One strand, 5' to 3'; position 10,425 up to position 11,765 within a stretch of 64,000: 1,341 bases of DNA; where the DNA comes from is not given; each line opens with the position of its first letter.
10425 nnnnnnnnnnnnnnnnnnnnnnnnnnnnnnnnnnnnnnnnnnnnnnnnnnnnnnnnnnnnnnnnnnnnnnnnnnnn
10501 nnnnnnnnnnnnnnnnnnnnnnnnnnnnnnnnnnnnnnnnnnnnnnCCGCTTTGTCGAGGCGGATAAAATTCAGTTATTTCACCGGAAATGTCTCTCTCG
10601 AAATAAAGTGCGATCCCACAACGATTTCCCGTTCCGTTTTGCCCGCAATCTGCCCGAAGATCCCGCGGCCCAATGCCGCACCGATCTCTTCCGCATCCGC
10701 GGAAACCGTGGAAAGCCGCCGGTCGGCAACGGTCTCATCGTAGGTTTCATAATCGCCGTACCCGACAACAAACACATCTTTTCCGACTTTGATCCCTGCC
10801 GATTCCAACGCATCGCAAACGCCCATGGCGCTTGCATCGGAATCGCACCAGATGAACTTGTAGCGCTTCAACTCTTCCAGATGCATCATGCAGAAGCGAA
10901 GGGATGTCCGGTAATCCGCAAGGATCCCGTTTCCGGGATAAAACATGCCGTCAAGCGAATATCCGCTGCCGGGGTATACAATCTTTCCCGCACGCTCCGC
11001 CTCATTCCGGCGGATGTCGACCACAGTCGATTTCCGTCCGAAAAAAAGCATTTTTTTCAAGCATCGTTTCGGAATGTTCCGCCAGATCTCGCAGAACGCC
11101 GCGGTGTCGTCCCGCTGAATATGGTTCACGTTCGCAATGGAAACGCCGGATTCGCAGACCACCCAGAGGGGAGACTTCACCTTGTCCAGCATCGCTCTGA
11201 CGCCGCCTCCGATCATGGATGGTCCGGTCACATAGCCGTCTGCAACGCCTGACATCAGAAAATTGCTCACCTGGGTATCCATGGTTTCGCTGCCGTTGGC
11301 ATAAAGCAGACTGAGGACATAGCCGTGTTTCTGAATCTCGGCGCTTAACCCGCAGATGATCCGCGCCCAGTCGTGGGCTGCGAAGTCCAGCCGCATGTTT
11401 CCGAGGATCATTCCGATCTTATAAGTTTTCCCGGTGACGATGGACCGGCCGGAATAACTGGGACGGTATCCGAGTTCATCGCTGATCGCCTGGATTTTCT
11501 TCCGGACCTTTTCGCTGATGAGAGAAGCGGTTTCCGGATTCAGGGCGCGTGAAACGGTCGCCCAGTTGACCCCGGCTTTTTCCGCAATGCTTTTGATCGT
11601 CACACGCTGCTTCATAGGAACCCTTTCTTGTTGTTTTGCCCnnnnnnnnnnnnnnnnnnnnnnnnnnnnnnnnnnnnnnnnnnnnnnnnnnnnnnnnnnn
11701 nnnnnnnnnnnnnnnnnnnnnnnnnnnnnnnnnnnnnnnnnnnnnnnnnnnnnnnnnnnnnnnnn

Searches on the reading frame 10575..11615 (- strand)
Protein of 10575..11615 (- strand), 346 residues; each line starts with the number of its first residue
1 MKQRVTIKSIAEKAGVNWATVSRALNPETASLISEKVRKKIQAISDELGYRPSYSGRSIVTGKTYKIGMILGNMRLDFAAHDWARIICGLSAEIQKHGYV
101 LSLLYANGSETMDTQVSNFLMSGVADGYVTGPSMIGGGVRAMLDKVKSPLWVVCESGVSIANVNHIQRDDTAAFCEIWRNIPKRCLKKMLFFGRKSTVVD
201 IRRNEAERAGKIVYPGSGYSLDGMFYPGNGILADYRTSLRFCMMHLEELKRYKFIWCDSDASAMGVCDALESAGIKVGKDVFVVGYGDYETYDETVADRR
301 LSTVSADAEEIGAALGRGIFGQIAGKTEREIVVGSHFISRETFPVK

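Call 59: search_protein_families(library=pfam, proteins=[window:10575-11615:-], max_evalue=0.0001)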
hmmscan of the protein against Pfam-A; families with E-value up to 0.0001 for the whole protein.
window:10575-11615:- (346 aa): 4 families
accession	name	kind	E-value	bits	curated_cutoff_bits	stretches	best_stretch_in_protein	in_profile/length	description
PF00356.27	LacI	-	1.1e-12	47.9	27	1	6-53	1-46/46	Bacterial regulatory proteins, lacI family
PF13377.12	Peripla_BP_3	-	2.9e-10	40.9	26.5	1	256-342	80-166/167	Periplasmic binding protein-like domain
PF00532.27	Peripla_BP_1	-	3.5e-05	23.8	22.2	0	253-324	184-262/281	Periplasmic binding proteins and sugar binding domain of LacI family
PF13407.12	Peripla_BP_4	-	8e-05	22.7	35.1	0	252-287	184-217/258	Periplasmic binding protein domain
